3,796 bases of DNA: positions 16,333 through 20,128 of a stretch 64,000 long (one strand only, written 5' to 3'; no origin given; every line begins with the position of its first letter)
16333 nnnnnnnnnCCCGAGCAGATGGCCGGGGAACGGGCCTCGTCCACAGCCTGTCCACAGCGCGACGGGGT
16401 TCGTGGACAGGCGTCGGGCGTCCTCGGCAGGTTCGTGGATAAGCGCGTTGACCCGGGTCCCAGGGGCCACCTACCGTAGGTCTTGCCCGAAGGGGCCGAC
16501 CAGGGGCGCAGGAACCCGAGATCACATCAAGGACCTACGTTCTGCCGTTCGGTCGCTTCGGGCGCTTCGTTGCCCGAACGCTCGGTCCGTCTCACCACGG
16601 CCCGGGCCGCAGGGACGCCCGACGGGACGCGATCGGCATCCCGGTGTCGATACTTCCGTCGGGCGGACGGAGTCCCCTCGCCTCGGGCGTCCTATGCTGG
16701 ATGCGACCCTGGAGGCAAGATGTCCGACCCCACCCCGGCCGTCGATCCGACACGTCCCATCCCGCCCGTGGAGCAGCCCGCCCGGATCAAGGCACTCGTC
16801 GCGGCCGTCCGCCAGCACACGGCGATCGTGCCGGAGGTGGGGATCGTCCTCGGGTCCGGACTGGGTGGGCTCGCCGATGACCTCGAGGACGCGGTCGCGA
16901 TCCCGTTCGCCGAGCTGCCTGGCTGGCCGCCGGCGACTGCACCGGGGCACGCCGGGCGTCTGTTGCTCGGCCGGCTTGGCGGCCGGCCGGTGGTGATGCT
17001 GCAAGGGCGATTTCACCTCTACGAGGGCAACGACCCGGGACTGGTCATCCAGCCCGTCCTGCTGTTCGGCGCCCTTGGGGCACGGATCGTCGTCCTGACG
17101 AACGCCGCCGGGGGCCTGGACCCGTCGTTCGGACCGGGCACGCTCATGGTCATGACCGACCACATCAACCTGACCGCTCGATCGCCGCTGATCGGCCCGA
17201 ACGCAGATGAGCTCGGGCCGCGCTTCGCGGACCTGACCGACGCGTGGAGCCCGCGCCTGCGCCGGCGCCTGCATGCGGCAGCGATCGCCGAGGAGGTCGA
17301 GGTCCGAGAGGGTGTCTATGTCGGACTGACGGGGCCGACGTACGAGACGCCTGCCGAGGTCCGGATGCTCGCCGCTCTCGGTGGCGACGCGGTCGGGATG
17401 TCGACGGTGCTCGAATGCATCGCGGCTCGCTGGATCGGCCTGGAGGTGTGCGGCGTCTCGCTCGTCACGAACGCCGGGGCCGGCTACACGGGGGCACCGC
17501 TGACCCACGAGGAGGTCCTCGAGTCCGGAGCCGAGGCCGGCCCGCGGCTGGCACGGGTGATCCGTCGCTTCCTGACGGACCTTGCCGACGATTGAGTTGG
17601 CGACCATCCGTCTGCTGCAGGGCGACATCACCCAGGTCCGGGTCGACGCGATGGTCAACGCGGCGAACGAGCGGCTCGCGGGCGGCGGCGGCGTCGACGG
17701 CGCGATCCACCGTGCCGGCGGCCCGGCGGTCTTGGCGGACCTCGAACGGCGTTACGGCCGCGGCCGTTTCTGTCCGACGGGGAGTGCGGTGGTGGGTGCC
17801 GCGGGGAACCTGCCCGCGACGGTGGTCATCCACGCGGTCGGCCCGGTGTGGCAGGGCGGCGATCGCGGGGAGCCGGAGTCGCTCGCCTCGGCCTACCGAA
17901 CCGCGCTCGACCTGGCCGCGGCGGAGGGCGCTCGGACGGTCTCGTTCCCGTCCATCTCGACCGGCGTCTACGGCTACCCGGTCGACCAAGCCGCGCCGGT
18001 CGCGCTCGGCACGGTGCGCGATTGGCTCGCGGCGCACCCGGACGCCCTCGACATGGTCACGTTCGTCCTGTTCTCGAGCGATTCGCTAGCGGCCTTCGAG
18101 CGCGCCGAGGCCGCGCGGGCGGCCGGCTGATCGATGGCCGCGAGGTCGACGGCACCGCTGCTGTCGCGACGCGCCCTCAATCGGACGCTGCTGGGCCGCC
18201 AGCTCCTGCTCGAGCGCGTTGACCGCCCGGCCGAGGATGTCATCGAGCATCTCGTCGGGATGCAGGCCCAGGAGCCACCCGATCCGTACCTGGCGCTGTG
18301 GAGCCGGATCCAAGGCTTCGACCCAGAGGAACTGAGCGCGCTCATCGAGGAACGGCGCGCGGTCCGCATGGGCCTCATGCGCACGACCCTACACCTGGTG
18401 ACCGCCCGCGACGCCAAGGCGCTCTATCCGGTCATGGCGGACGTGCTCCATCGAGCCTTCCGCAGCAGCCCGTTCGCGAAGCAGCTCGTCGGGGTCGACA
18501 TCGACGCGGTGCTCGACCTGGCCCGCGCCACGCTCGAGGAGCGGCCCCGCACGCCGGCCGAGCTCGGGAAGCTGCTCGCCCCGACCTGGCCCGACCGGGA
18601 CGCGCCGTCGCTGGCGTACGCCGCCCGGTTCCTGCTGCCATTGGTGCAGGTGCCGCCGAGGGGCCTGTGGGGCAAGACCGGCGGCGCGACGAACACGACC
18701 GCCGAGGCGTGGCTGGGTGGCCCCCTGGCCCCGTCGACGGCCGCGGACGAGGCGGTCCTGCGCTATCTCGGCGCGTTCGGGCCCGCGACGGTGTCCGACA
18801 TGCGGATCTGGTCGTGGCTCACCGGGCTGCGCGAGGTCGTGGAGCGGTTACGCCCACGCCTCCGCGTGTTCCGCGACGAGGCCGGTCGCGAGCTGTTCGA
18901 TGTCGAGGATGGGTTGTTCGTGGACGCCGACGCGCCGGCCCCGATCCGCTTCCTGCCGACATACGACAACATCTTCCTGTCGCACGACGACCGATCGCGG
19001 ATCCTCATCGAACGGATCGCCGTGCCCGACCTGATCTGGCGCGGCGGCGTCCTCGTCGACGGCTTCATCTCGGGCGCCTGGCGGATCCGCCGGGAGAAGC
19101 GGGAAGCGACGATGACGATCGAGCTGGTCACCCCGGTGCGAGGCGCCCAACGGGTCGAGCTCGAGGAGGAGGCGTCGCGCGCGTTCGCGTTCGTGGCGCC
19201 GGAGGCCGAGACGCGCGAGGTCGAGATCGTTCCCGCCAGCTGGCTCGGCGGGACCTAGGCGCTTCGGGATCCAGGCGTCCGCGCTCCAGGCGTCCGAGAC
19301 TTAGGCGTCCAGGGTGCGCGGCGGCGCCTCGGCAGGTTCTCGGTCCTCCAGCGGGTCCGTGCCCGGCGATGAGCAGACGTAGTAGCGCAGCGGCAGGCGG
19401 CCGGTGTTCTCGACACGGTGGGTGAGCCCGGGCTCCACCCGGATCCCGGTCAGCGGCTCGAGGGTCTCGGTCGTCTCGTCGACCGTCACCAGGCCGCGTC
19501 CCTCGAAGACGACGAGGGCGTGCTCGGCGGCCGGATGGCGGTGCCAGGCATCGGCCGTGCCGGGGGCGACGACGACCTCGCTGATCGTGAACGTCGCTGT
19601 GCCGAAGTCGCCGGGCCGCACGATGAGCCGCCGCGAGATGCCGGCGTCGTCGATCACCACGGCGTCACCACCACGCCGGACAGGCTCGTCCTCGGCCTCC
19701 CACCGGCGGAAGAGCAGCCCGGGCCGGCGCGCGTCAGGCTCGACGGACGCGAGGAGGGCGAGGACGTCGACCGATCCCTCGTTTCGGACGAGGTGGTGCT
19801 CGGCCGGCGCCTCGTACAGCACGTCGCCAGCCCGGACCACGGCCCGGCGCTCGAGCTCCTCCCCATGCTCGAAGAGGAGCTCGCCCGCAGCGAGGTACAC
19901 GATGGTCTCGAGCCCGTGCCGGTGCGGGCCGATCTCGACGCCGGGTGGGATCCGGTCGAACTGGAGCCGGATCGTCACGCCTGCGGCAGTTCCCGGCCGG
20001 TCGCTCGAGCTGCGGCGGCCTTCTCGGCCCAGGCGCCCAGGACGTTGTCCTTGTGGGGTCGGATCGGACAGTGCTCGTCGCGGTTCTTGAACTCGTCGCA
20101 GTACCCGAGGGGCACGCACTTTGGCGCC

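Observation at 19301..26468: cAMP-type signalling cluster: CNB protein, AC-STAND, Zn-ribbon, thyX and bicupin in one co-directional chain, with a divergent CNB-flavoprotein pair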

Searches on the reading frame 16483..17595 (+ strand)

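Call 20: search_protein_families(library=pfam, max_evalue=0.001, proteins=[window:16483-17595:+])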
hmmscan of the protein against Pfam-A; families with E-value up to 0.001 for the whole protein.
window:16483-17595:+ (370 aa): 1 family
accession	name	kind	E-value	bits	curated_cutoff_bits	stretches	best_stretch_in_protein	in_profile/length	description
PF01048.26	PNP_UDP_1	-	1.2e-50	172.6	25.1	1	119-364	2-232/233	Phosphorylase superfamily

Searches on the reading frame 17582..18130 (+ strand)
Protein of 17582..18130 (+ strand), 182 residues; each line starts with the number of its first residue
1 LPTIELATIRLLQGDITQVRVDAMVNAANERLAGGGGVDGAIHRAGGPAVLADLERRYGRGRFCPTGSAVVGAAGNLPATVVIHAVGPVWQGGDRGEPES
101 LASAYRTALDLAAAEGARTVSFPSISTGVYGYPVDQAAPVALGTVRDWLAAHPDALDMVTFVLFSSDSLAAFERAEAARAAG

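Call 20: search_protein_families(library=pfam, max_evalue=0.001, proteins=[window:17582-18130:+])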
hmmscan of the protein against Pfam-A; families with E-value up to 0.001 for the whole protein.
window:17582-18130:+ (182 aa): 1 family
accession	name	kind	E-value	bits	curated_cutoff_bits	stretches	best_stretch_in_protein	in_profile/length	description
PF01661.27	Macro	-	2.7e-39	134.2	22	1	25-141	1-118/118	Macro domain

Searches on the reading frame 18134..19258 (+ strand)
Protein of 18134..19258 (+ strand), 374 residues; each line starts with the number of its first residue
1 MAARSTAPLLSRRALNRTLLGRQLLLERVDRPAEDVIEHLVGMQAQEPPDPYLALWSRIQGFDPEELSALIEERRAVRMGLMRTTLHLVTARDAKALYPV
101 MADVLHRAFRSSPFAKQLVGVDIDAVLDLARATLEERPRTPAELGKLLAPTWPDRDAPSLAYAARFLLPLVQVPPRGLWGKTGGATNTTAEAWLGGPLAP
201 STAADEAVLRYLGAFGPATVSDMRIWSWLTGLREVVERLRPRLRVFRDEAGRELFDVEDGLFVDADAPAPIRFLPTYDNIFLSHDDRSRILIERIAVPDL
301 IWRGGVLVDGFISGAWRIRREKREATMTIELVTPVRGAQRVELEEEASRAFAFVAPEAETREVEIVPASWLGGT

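Call 20: search_protein_families(library=pfam, max_evalue=0.001, proteins=[window:18134-19258:+])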
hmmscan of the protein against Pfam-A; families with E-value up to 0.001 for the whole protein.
window:18134-19258:+ (374 aa): 1 family
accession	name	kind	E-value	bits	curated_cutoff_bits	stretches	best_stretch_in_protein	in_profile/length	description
PF06224.18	AlkZ-like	-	1.8e-76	258.3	25.9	1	37-353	1-329/329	DNA glycosylase AlkZ-like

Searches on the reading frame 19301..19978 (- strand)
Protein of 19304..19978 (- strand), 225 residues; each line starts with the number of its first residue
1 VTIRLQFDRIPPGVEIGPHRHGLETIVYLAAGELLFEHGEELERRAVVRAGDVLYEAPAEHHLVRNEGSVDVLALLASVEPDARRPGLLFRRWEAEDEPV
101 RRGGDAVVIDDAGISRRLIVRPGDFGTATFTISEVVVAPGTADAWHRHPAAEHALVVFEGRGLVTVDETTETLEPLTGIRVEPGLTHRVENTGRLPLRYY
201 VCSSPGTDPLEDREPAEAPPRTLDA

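Call 10: search_protein_families(library=pfam, max_evalue=0.01, proteins=[window:19304-19978:-])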
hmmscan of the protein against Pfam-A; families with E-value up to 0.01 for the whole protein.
seq(225 aa): 5 families
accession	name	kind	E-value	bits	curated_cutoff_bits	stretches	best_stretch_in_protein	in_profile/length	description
PF07883.17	Cupin_2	-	2.8e-23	81.8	27.2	2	134-201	2-68/70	Cupin domain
PF02311.25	AraC_binding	-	3e-07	30.7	21.1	1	144-202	17-74/135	AraC-like ligand binding domain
PF01050.24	MannoseP_isomer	-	8e-06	26.5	23.6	1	129-198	27-96/116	Mannose-6-phosphate isomerase C-terminal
PF12973.13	Cupin_7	-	5.3e-05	23.4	27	0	9-62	39-85/105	ChrR Cupin-like domain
PF00190.28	Cupin_1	-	0.00015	21.8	22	0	15-76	45-111/151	Cupin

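Call 21: search_protein_families(library=ncbifam, max_evalue=0.001, proteins=[window:19304-19978:-])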
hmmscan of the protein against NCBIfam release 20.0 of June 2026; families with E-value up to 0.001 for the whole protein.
seq(225 aa): 2 families
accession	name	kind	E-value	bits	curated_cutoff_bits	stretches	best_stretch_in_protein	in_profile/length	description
NF049940.1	MandnitrLy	equivalog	3.4e-07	30.1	140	1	128-187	33-92/130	(R)-mandelonitrile lyase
TIGR01479.1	GMP_PMI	equivalog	2.3e-05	23.4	372.95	1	129-198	374-443/467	mannose-1-phosphate guanylyltransferase/mannose-6-phosphate isomerase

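Call 36: search_protein_families(library=padloc, max_evalue=0.01, proteins=[window:19301-19975:-])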
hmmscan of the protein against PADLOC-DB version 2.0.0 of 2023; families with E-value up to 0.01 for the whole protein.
window:19301-19975:- (224 aa): 0 families
